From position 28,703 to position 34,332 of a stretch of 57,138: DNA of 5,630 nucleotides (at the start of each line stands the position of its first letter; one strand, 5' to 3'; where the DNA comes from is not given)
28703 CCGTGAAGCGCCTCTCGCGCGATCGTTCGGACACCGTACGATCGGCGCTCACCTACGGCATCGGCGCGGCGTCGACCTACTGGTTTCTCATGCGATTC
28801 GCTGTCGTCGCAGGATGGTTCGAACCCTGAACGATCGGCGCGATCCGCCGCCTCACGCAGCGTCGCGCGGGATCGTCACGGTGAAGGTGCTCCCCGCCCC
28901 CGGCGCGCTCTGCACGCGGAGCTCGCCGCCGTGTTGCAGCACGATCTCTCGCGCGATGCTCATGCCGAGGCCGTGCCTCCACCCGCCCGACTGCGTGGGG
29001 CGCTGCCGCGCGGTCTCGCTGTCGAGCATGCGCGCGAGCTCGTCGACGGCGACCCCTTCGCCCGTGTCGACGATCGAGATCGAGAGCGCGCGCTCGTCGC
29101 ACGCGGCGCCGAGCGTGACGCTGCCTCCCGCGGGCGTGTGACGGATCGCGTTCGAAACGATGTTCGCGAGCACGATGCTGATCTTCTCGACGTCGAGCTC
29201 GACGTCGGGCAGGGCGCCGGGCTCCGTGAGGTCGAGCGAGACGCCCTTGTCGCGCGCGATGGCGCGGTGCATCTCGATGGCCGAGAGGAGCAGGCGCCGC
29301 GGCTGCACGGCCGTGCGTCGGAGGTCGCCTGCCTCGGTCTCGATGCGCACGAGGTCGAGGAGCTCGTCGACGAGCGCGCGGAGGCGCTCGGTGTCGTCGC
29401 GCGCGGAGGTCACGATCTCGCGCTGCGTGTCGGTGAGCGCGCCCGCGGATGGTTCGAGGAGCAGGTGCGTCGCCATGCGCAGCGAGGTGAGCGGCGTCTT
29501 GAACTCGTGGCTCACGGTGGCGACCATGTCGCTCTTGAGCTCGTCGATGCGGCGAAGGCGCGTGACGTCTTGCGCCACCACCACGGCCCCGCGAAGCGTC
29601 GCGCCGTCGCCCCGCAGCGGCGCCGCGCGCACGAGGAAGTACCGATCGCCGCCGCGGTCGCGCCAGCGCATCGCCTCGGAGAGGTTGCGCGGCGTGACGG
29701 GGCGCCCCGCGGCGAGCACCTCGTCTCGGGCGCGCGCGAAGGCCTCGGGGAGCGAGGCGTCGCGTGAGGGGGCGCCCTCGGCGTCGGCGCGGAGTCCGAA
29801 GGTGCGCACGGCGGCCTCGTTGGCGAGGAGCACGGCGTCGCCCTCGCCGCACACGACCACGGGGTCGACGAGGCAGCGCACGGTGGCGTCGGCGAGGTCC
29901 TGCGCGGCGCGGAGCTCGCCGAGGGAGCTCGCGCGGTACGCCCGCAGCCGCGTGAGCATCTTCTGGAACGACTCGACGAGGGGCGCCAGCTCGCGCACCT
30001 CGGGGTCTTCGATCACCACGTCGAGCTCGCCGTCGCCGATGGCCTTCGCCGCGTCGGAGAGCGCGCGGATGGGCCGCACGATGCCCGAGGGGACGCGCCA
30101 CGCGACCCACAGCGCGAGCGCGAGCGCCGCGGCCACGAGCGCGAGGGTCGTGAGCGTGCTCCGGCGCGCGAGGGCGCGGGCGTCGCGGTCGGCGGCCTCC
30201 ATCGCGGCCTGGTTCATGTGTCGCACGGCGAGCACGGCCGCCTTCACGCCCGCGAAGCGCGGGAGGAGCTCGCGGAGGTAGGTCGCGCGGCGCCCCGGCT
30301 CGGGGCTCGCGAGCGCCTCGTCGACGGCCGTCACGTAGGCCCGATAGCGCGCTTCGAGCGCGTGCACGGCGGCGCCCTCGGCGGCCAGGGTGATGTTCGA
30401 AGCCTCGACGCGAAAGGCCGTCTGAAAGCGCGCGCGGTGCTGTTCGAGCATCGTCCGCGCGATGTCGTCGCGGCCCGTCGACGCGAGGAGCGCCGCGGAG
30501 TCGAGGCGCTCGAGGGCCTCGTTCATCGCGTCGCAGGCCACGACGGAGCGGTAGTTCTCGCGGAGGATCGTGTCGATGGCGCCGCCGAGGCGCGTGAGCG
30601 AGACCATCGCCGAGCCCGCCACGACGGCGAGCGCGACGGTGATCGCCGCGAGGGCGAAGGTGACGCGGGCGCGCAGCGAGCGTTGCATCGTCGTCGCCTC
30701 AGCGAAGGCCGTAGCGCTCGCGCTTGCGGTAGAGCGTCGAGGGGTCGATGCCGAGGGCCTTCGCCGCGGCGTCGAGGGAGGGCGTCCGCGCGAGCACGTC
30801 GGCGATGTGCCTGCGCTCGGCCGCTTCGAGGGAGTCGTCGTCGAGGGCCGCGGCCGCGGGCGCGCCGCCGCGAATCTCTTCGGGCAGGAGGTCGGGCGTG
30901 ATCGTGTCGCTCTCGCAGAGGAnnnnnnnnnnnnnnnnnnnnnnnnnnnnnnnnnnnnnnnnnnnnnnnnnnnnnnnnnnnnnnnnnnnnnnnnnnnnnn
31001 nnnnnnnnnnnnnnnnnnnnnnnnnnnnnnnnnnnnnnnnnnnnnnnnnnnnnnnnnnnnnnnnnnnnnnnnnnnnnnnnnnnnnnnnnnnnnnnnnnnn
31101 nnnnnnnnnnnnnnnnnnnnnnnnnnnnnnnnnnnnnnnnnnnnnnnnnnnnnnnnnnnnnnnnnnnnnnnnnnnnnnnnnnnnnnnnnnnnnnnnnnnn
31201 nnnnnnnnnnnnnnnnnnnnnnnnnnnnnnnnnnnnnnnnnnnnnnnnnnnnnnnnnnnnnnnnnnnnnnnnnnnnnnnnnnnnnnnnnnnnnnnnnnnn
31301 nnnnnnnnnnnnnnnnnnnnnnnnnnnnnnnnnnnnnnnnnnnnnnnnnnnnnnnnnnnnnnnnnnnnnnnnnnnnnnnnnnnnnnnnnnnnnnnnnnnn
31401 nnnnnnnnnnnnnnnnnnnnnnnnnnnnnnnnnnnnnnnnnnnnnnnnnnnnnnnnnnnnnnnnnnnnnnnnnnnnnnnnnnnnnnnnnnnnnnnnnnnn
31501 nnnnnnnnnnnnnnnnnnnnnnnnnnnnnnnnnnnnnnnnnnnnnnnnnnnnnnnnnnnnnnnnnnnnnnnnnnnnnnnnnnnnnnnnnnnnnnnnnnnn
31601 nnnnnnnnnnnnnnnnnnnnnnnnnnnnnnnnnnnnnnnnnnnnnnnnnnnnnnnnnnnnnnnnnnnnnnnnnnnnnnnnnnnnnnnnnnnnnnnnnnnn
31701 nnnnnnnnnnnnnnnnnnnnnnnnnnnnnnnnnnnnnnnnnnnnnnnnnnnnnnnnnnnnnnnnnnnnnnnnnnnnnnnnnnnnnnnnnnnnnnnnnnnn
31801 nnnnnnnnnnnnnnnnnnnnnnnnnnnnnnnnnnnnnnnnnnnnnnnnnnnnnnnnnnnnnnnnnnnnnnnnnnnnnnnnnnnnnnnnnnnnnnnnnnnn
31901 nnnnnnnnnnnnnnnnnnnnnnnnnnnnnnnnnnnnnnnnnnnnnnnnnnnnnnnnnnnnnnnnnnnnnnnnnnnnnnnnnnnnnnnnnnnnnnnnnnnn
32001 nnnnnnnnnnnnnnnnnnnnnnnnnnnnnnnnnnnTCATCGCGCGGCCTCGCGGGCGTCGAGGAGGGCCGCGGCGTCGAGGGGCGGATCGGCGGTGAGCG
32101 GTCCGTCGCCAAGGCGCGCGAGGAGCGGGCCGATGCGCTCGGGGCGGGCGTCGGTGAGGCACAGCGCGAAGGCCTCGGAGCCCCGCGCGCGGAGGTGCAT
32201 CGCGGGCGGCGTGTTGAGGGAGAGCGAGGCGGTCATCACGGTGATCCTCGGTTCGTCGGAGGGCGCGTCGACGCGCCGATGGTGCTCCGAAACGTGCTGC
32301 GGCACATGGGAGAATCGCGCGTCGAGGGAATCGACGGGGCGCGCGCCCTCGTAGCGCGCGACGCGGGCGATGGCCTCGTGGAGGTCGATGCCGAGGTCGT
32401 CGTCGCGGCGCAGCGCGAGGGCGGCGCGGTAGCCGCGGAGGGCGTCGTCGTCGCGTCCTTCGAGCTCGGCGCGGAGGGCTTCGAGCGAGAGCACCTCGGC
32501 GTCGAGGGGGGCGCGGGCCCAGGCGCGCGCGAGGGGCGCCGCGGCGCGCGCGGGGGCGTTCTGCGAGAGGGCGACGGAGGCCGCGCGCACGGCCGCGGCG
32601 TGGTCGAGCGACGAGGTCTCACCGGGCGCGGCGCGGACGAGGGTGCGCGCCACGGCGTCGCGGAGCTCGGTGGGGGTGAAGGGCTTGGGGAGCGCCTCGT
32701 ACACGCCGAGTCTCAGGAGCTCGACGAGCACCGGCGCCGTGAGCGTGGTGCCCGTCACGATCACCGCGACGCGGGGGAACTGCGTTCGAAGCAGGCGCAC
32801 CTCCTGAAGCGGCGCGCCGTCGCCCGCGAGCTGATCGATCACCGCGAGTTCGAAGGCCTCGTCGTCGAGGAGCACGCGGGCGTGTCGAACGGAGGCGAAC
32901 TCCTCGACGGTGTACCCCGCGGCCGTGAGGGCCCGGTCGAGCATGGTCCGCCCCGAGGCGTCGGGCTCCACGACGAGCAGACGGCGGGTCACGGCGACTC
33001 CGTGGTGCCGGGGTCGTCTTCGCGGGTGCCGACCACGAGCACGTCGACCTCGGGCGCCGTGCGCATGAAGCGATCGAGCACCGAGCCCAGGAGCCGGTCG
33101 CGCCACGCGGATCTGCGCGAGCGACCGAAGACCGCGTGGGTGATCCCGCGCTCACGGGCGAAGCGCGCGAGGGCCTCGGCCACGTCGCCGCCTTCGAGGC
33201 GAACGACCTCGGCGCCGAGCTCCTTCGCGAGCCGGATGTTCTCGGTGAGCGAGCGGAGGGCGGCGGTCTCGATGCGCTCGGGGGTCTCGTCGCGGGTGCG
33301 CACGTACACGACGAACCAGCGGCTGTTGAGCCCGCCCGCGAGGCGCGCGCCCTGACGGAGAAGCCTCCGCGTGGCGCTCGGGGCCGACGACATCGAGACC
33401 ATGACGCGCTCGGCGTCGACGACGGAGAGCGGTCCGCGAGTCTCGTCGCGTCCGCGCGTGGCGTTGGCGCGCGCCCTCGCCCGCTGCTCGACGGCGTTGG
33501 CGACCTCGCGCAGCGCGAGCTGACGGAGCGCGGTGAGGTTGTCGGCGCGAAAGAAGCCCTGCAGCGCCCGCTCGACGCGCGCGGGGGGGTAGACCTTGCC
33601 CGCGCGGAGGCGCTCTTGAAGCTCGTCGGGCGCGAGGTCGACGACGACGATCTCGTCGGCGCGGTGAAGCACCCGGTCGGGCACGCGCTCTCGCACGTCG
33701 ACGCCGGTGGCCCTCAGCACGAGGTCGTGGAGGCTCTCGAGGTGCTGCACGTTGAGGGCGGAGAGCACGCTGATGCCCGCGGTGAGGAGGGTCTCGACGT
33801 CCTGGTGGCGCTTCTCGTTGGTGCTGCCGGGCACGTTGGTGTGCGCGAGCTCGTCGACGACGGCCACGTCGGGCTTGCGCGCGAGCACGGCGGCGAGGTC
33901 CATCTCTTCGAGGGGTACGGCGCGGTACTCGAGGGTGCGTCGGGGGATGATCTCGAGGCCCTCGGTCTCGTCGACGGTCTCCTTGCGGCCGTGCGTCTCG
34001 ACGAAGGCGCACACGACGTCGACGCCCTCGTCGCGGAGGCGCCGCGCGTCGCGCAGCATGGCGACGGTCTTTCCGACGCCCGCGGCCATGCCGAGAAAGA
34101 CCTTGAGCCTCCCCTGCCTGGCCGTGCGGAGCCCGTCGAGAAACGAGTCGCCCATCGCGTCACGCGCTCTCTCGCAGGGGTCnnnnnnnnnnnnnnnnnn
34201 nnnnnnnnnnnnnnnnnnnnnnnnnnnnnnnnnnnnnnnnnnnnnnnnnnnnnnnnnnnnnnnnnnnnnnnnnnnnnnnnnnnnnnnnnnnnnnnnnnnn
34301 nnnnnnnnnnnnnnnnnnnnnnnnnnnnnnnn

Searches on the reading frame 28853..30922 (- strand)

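Call 49: search_protein_families(library=pfam, proteins=[window:28853-30922:-], max_evalue=0.001)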
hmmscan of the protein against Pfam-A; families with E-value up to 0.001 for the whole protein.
window:28853-30922:- (689 aa): 7 families
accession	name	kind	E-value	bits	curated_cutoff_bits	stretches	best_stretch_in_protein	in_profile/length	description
PF02518.31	HATPase_c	-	1.6e-22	80.5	26.4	1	577-687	2-110/111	Histidine kinase-, DNA gyrase B-, and HSP90-like ATPase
PF00512.31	HisKA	-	5.2e-18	65.3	26.9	1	463-529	2-65/66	His Kinase A (phospho-acceptor) domain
PF00672.30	HAMP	-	5.7e-11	43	25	1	281-328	6-53/53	HAMP domain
PF08448.16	PAS_4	-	9e-06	26.3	23.1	1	351-458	4-110/110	PAS fold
PF13426.13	PAS_9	-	0.00013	22.6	27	1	353-454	2-102/103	PAS domain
PF00989.32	PAS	-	0.00015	22.2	22.6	1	351-453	10-113/113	PAS fold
PF13581.12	HATPase_c_2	-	0.00051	20.5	27.4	1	578-661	29-109/127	Histidine kinase-like ATPase domain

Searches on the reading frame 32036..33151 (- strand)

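Call 49: search_protein_families(library=pfam, proteins=[window:32036-33151:-], max_evalue=0.001)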
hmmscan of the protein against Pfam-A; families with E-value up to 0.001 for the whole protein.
window:32036-33151:- (371 aa): 1 family
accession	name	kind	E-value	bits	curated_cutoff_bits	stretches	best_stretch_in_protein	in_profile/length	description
PF00072.30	Response_reg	-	5.8e-10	39.8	30.2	1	59-167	2-110/111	Response regulator receiver domain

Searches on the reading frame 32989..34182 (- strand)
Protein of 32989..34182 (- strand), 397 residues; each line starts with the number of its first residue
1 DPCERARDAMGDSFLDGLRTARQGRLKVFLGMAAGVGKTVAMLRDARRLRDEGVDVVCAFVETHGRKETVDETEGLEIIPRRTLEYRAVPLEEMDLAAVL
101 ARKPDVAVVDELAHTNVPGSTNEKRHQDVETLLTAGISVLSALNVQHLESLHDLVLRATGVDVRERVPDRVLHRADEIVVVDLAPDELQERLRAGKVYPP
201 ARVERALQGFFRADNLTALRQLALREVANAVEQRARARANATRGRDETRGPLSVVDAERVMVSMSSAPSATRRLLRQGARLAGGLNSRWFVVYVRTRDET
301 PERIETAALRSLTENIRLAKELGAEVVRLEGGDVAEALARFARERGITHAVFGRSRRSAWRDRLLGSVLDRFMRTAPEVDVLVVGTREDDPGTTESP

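Call 49: search_protein_families(library=pfam, proteins=[window:32989-34182:-], max_evalue=0.001)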
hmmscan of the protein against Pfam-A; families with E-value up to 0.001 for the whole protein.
window:32989-34182:- (397 aa): 2 families
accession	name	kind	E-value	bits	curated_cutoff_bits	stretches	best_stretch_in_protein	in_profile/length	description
PF02702.23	KdpD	-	2.3e-92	308.6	26.1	1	23-231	2-210/210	Osmosensitive K+ channel His kinase sensor domain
PF00582.32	Usp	-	1.9e-11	45.1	24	1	259-384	4-140/141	Universal stress protein family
